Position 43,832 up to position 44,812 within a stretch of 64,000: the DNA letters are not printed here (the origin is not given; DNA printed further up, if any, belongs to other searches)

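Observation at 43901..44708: GC-rich archaemetzincin-like metalloprotease gene inserted, on the opposite strand, into the glycosyltransferase cluster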

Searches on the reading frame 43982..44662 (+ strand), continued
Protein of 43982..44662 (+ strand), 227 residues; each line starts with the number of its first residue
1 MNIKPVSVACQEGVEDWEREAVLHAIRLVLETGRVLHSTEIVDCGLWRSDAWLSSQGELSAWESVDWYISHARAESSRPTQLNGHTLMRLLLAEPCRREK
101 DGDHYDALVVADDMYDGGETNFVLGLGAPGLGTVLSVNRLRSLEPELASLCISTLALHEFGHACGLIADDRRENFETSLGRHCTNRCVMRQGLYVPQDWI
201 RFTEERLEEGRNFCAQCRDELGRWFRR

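Call 37: find_related_loci(query=A3, collection=genome_contigs, flank=8000)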
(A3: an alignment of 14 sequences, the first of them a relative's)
Query A3 (227 aa) in genome_contigs; peptide patterns used: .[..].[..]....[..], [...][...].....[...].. (x = any residue, [..] = any of these).
600 stretches matched a pattern (row limit reached: there are more); 23 encode a relative of the query (tblastn E <= 1e-3); 23 distinct loci.
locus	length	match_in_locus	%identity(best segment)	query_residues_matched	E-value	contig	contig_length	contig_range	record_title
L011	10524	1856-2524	47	3-227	7e-66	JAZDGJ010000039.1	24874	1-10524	MAG: Candidatus Woesearchaeota archaeon isolate MEGAHIT-group-0.258 k141_17495384, whole genome shotgun sequence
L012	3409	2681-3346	42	5-226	4e-58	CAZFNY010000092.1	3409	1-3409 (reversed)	MAG TPA_asm: Candidatus Woesearchaeota archaeon isolate binchicken_co387_150 genome assembly, contig: NODE_41034_length_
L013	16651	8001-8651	45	4-225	6e-57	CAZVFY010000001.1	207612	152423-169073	MAG TPA_asm: uncultured Candidatus Saccharibacteria bacterium isolate SRP063590_co1_123 genome assembly, contig: NODE_49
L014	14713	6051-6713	40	2-226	6e-53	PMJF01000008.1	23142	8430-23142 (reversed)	MAG: Candidatus Moraniibacteriota bacterium isolate fen_1326 73.20120600_E3D.118_contig_70180, whole genome shotgun sequ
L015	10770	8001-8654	42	3-225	4e-52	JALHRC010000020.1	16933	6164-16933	MAG: Candidatus Paceibacterota bacterium isolate maxbin.077 c_000000013451, whole genome shotgun sequence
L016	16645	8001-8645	38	2-227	3e-50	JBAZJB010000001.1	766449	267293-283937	MAG: Candidatus Nanoarchaeia archaeon isolate SO_2017_LW4_109 scaffold_19_c1_LW137-91_2017, whole genome shotgun sequenc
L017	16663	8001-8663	38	4-226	7e-49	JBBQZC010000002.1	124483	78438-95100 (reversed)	MAG: Candidatus Moraniibacteriota bacterium isolate Co_metawrap_2195 Cmw_2195_k141_5401157_length_124483_cov_18.9130, wh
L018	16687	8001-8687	41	2-225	1e-48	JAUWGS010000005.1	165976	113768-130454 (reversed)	MAG: Planctomycetales bacterium isolate CSMAG_2248 CSMAG_2248_k141_1941375_length_165976_cov_34.9910, whole genome shotg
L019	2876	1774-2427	37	3-225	9e-42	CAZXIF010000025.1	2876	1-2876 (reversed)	MAG TPA_asm: uncultured Gammaproteobacteria bacterium isolate binchicken_co203_499 genome assembly, contig: k141_4540302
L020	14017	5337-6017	34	2-226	1e-36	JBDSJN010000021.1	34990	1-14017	MAG: Patescibacteria group bacterium isolate cluster1_bin.323 k127_9792765, whole genome shotgun sequence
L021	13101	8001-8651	33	5-225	3e-36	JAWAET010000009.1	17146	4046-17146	MAG: Candidatus Pacearchaeota archaeon isolate QQ_201907_bins_161 QQ_201907_bins_161_scaffold_9, whole genome shotgun se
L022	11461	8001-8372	39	103-225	3e-28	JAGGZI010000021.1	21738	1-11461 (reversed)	MAG: Candidatus Aenigmatarchaeota archaeon isolate AUK200 PB_MBMC_154_c_000000000046, whole genome shotgun sequence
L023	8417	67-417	45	108-225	4e-28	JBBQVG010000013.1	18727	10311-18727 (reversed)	MAG: Candidatus Paceibacteria bacterium isolate Co_metawrap_1985 Cmw_1985_k141_14159880_length_18727_cov_9.0000, whole g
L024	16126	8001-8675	26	3-226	1e-13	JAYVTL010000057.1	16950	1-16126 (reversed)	MAG: Candidatus Uhrbacteria bacterium isolate GL74_UP_concoct_124_sub GL74_UP_concoct_124_sub_56, whole genome shotgun s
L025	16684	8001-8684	28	2-225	5e-12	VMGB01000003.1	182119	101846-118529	MAG: Parcubacteria group bacterium Gr01-1014_13 G01um101413_scaffold_22, whole genome shotgun sequence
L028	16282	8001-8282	28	113-221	4e-6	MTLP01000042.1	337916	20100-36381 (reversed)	MAG: Thermococcus sp. JdFR-02 JGI24019J35510_1000007, whole genome shotgun sequence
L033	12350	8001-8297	30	109-223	5e-5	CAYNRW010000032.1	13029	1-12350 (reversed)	MAG TPA_asm: uncultured Thermococci archaeon isolate binchicken_co256_372 genome assembly, contig: NODE_11806_length_130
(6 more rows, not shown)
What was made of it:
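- Closest known: Archaemetzincins AmzA of Methanopyrus kandleri. Different: The subfamily is found mainly in CPR bacteria and DPANN archaea rather than in Euryarchaeota (call 37).
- Closest known: AMZ-tk. Same: Thermococcus homologues are detected at 28-38% local identity (call 37, L028-L033).
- The family is common in CPR bacteria (call 37).
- Tried and rejected: It was redone with the 14 closest sequences (call 37).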

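Call 38: predict_structure(alignment_id=A2)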
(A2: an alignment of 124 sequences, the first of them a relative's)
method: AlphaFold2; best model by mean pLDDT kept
length: 227 residues; sequences in the alignment: 124
mean_pLDDT: 97.8   pTM: 0.93
mean pLDDT of the five models: 97.8, 97.8, 97.7, 97.6, 97.4
residues with pLDDT >= 90: 223; 70-90: 4; 50-70: 0; < 50: 0
segments of 3 or more residues with pLDDT < 50: none
pLDDT, mean of each block of 10 residues (from residue 1): 97 98 99 98 98 98 98 98 99 94 96 97 98 99 98 99 98 97 99 98 98 98 97
secondary structure, 60 per line:
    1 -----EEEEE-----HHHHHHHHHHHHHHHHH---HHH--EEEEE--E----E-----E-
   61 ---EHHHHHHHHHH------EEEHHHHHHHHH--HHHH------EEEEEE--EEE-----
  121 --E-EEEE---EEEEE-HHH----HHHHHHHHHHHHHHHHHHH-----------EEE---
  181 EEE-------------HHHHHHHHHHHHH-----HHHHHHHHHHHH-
elements in order: E6-10 H16-32 E41-45 H65-74 E81-83 H84-92 H95-98 E105-110 E113-115 E125-128 E132-136 H145-163 E175-177 E181-183 H197-209 H215-226
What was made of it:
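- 43982..44665 (+): CDS of the archaemetzincin-like protein (227 aa plus stop). It equals NCBI MBI2989881.1 / HYY51_01685, annotated 'hypothetical protein'. AF2 pLDDT 97.8 (call 38).
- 44477..44524 (+): Codons for residues 166-181 (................). This is the subfamily-specific segment that puts 16 residues, instead of 2, between Gly165 and the third His. It includes R171 and G180, invariant among the 14 closest sequences. AF2 predicts short strands at 175-177 and 181-183 (call 38).
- On Archaemetzincin (MEROPS M54, Pfam PF07998, NCBIfam NF033823): Predicted model only: pLDDT 97.8 (call 38).
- AF2 with the deep alignment gives pLDDT 97.8 and pTM 0.93 (call 38).
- Tried and rejected: It was replaced by the run with 124 sequences (call 38).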

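Call 42: fold_search(model_id=the predicted structure, library=pdb)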
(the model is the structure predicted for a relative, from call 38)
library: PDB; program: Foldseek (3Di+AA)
matches with E <= 10: 1100; with E <= 0.001: 17
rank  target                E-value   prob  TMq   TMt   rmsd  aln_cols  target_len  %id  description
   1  2x7m                  1.9e-10  1.00  0.64  0.79   3.3       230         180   21  Crystal structure of Archaemetzincin (amzA) from Methanopyrus kandleri at 1.5 A resolution (released 2010-06-09)
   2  4axq                  1.3e-08  1.00  0.56  0.75   5.1       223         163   21  CRYSTAL STRUCTURE OF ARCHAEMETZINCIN (AMZA) FROM ARCHAEOGLOBUS FULGIDUS AT 1.4 A RESOLUTION (released 2012-06-27)
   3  3zvs_B                1.4e-08  1.00  0.56  0.77   4.8       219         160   20  Crystal structure of Archaemetzincin (AmzA) from Archaeoglobus fulgidus at 1.4 A resolution complexed with malonate (released 2012-08-08)
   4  3zvs_A                4.9e-08  1.00  0.55  0.77   5.4       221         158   21  Crystal structure of Archaemetzincin (AmzA) from Archaeoglobus fulgidus at 1.4 A resolution complexed with malonate (released 2012-08-08)
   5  3lmc                  8.3e-08  1.00  0.51  0.59  11.7       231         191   17  Crystal Structure of zinc-dependent peptidase from Methanocorpusculum labreanum (strain Z), Northeast Structural Genomic (released 2010-02-16)
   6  2erq_B                3.6e-05  1.00  0.36  0.22  11.2       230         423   15  Crystal structure of vascular apoptosis-inducing protein-1(tetragonal crystal form) (released 2006-06-20)
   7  9xvw_A                1.3e-04  1.00  0.37  0.42  11.9       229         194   14  Crystal structure of mature Bacteroides fragilis toxin 2 (released 2026-01-07)
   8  7pou_A                1.4e-04  1.00  0.38  0.27  10.0       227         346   15  Crystal structure of profragilysin-3 (proBFT-3) from Bacteroides fragilis in complex with hesperetin. (released 2022-09-14)
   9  8wen_A                1.9e-04  1.00  0.39  0.28   9.8       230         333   14  Bacteroides fragilis toxin 2 (released 2024-09-25)
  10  7pou_B                3.9e-04  1.00  0.39  0.27   9.8       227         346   15  Crystal structure of profragilysin-3 (proBFT-3) from Bacteroides fragilis in complex with hesperetin. (released 2022-09-14)
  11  8wen_C                3.9e-04  1.00  0.38  0.28  10.0       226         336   14  Bacteroides fragilis toxin 2 (released 2024-09-25)
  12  7pol_A                3.9e-04  1.00  0.39  0.27   9.6       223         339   13  Crystal structure of profragilysin-3 (proBFT-3) from Bacteroides fragilis in complex with flumequine (released 2022-09-14)
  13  8h3y_C                4.2e-04  1.00  0.38  0.26  10.1       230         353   12  Bacteroide Fragilis Toxin in complex with nanobody 327 (released 2023-02-08)
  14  7pol_B                4.7e-04  1.00  0.39  0.28   9.7       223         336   12  Crystal structure of profragilysin-3 (proBFT-3) from Bacteroides fragilis in complex with flumequine (released 2022-09-14)
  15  8wem_A                6.0e-04  1.00  0.46  0.31   7.3       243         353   13  Bacteroides fragilis toxin 1 (released 2024-09-25)
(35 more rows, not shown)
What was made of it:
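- On Archaemetzincin (MEROPS M54, Pfam PF07998, NCBIfam NF033823): The top four Foldseek PDB hits are archaemetzincins, with TM 0.75-0.79 per target (call 42).
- Closest known: Archaemetzincins AmzA of Methanopyrus kandleri. Same: The predicted fold is the same (Foldseek E = 1.9e-10 to 8e-8, call 42).
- The top Foldseek hits are 2x7m (E = 1.9e-10, TM 0.79 per target), 4axq, 3zvs and 3lmc (call 42).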

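Call 48: search_protein_families(library=ncbifam, alignment_id=A3, max_evalue=0.01)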
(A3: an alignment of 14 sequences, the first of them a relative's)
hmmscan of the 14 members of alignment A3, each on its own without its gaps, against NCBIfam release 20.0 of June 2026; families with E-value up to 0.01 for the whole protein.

A. member 1, P0001 (227 aa): 1 family
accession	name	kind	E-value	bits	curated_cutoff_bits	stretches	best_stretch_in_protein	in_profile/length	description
NF033823.0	archmetzin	subfamily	5.9e-09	36.1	145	1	81-221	49-170/170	archaemetzincin family Zn-dependent metalloprotease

B. families by the number of members that match (of 14 scanned): 2 families
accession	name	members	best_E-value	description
NF033823.0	archmetzin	14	2.6e-14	archaemetzincin family Zn-dependent metalloprotease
NF033824.1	Myxo_non_zincin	1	0.0096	non-proteolytic archaemetzincin-like protein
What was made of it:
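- Closest known: CarG of Myxococcus xanthus / NF033824 'non-proteolytic archaemetzincin-like protein'. Different: Only 1 of 14 relatives gives a marginal hit to that model (call 48).
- NCBIfam has a model for 'non-proteolytic archaemetzincin-like protein', which 1 of 14 relatives touches weakly (call 48).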

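Call 55: search_protein_families(library=padloc, proteins=[window:43982-44662:+], max_evalue=0.1)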
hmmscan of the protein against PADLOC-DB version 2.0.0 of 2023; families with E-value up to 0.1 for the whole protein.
window:43982-44662:+ (227 aa): 0 families

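Call 56: search_protein_families(library=phrogs, proteins=[window:43982-44662:+], max_evalue=0.1)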
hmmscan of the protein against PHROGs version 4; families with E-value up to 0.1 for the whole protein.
window:43982-44662:+ (227 aa): 0 families

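Call 57: search_protein_families(library=pfam, proteins=[P0015, P0022, P0014], max_evalue=0.1)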
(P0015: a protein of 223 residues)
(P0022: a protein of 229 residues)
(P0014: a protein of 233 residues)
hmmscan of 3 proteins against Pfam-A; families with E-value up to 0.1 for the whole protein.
P0015 (223 aa): 2 families
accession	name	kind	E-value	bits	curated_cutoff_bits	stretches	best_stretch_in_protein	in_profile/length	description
PF07998.17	Peptidase_M54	-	0.002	18.6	24.4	1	106-219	98-193/194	Peptidase family M54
PF13582.12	Reprolysin_3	-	0.017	16.1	22.4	1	119-163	75-120/123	Metallo-peptidase family M12B Reprolysin-like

P0022 (229 aa): 1 family
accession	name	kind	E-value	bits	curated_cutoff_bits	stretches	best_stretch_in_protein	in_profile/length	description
PF13582.12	Reprolysin_3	-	0.078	13.9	22.4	0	119-170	74-120/123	Metallo-peptidase family M12B Reprolysin-like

P0014 (233 aa): 2 families
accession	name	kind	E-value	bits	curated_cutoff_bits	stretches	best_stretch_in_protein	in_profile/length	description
PF07998.17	Peptidase_M54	-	7.6e-07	29.8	24.4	1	114-228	98-194/194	Peptidase family M54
PF13582.12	Reprolysin_3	-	0.038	15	22.4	1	110-172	61-120/123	Metallo-peptidase family M12B Reprolysin-like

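Call 59: find_homologous_proteins(query=A3, max_evalue=0.00001)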
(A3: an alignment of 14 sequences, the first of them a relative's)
Query A3 (14 sequences) (227 aa, profile of the alignment): 62 proteins with E <= 0.00001 among 5833 candidates.
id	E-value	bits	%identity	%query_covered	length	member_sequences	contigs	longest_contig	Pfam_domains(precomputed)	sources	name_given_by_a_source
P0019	1.7e-96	340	39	99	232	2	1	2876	-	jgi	-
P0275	3.3e-96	339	44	98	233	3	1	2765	PF07998.18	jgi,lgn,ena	-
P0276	1.3e-95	337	43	98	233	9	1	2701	PF07998.18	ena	-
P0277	5.5e-94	332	45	98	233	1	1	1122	PF07998.18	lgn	-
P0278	2.1e-93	330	44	99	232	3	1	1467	PF07998.18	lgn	-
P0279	3.1e-93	330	45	98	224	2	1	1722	PF07998.18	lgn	-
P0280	1.8e-92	327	45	99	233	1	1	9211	-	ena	-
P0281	2.2e-92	327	45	99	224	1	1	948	-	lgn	-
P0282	4.6e-92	326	42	98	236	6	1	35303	-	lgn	-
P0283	8.3e-92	325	45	95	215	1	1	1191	PF07998.18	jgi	jgi:predicted Zn-dependent protease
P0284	1.3e-91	324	44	99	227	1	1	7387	PF07998.18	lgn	-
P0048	7.5e-90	318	39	98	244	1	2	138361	-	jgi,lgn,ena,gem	jgi:predicted Zn-dependent protease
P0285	1.0e-89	318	45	98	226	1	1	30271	-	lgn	-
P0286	2.1e-89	317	48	98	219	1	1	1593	PF07998.18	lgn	-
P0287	2.2e-89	317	43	99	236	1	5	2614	PF07998.18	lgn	-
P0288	7.3e-89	315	46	99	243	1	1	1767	PF07998.18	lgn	-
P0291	3.2e-88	313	42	98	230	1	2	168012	PF07998.18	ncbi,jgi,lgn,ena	ncbi:MAG: hypothetical protein WDK96_02210 [Candidatus Paceibacterota bacterium]|jgi:predicted Zn-de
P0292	4.5e-88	313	42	99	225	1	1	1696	PF07998.18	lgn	-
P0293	1.4e-87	311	40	98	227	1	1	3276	PF07998.18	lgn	-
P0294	1.5e-87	311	42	98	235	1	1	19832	PF07998.18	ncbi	-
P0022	2.0e-87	311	43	98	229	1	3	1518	-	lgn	-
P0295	2.0e-87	311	42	99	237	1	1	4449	PF07998.18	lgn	-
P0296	2.2e-87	310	44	98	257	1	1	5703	PF07998.18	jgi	-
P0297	3.0e-87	310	45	98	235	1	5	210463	-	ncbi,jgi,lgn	jgi:predicted Zn-dependent protease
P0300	6.9e-87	309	39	99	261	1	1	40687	PF07998.18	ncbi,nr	ncbi:hypothetical protein N8083_00220 [Candidatus Pacebacteria bacterium]|nr:hypothetical protein [C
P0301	7.5e-87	309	42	99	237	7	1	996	PF07998.18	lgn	-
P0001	9.8e-87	308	100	100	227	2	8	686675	-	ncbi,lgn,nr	ncbi:MAG: hypothetical protein HYY51_01685 [Candidatus Magasanikbacteria bacterium]|nr:hypothetical 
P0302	1.7e-86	308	42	98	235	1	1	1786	PF07998.18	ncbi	-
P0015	3.9e-86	306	45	99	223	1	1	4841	-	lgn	-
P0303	4.0e-84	300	43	98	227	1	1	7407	PF07998.18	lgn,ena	-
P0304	3.0e-83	297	46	92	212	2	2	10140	PF07998.18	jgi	jgi:predicted Zn-dependent protease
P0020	5.0e-83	296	39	98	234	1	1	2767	PF07998.18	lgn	-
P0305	1.4e-82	295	39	99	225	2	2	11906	PF07998.18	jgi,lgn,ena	-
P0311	1.4e-80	288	43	94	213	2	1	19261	PF07998.18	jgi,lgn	jgi:predicted Zn-dependent protease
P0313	8.5e-72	259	39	99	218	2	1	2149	PF07998.18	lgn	-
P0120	1.2e-60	223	37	97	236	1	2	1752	PF07998.18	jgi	jgi:predicted Zn-dependent protease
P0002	2.1e-26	111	28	96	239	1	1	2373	-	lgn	-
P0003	1.4e-21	95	30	68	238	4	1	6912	-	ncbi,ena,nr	ncbi:MAG: hypothetical protein J7M15_02985 [Anaerolineae bacterium]|nr:hypothetical protein [Anaerol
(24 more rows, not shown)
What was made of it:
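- On Archaemetzincin (MEROPS M54, Pfam PF07998, NCBIfam NF033823): Relatives do pass Pfam: P0014 with 29.8 bits against GA 24.4 (call 57), and many closest hits carry precomputed PF07998 (call 59).
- It is precomputed for many of the closest hits, which JGI names 'predicted Zn-dependent protease' (call 59).
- Tried and rejected: Donor search: the best identity is 48% (calls 37, 59).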

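Call 64: find_related_loci(query=A3, collection=viral_contigs, flank=6000)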
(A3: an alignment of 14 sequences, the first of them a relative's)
Query A3 (227 aa) in viral_contigs; peptide patterns used: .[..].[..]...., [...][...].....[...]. (x = any residue, [..] = any of these).
218 stretches matched a pattern, but none encodes a relative of the query by tblastn (E <= 1e-3).
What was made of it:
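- Tried and rejected: Defence-system and phage origin: no PADLOC, PHROG or IMG/VR hit (calls 55, 56, 64).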

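Call 67: find_encoding_contigs(protein=P0297, flank=5000, max_places=1)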
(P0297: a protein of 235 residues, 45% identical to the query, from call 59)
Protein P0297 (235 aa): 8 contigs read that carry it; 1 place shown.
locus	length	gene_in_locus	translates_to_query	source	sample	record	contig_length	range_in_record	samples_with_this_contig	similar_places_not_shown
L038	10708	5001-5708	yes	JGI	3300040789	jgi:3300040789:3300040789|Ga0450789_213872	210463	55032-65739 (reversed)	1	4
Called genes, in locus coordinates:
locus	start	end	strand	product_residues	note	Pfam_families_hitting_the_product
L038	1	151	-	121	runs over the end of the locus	-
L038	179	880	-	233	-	-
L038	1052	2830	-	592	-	PF00009:GTP_EFTU, PF01926:MMR_HSR1, PF02421:FeoB_N (faint), PF22042:EF-G_D2, PF03144:GTP_EFTU_D2, PF00679:EFG_C, PF21018:BipA_C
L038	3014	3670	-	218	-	-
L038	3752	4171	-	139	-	-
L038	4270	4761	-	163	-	-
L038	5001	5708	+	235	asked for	-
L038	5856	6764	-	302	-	PF01435:Peptidase_M48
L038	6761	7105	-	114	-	-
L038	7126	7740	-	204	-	PF04011:LemA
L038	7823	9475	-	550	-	PF00118:Cpn60_TCP1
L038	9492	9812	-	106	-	PF00166:Cpn10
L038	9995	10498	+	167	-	-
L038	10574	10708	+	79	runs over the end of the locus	PF03840:SecG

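Call 68: find_encoding_contigs(protein=P0291, flank=5000, max_places=1)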
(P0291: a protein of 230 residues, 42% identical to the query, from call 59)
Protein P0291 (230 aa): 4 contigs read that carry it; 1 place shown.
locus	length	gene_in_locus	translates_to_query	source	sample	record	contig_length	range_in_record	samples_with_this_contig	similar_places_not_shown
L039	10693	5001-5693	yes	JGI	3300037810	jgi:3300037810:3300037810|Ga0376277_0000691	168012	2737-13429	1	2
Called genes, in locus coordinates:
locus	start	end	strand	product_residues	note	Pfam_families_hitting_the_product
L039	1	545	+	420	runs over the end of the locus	PF25852:DUF6242_C (faint), PF14870:PSII_BNR (faint)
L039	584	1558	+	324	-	-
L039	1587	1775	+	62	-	-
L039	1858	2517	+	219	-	-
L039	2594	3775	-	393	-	-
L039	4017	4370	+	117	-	-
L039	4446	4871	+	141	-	-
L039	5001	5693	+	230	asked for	PF07998:Peptidase_M54 (weak)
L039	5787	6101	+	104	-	-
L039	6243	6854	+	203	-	-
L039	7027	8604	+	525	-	-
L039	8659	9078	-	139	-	-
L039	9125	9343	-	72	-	PF01541:GIY-YIG, PF10544:T5orf172 (weak)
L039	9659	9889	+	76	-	-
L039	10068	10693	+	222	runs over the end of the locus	-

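Call 69: find_encoding_contigs(protein=P0048, flank=5000, max_places=1)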
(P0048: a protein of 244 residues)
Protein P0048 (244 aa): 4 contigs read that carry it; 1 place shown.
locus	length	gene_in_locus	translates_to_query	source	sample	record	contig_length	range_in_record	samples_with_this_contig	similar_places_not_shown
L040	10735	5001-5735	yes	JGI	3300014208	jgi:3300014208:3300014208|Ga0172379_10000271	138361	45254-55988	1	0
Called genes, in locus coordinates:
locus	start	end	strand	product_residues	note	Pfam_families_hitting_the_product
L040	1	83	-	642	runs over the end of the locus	PF00009:GTP_EFTU, PF22042:EF-G_D2 (faint), PF03144:GTP_EFTU_D2, PF00679:EFG_C, PF06421:LepA_C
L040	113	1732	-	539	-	PF03023:MurJ, PF01943:Polysacc_synt (weak), PF01554:MatE (weak)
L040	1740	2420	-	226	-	-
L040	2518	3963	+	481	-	PF00753:Lactamase_B, PF23023:Anti-Pycsar_Apyc1 (faint), PF12706:Lactamase_B_2 (weak), PF16661:Lactamase_B_6, PF10996:Beta-Casp, PF07521:RMMBL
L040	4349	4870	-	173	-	-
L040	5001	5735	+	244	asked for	-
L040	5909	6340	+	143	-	PF02381:MraZ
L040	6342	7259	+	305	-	PF01795:Methyltransf_5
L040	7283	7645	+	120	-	-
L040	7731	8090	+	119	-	-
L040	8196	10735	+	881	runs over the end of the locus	PF02861:Clp_N, PF00158:Sigma54_activat (faint), PF01078:Mg_chelatase (faint), PF17871:AAA_lid_9 (weak), PF00004:AAA, PF07724:AAA_2, PF07728:AAA_5, PF10431:ClpB_D2-small, +1 more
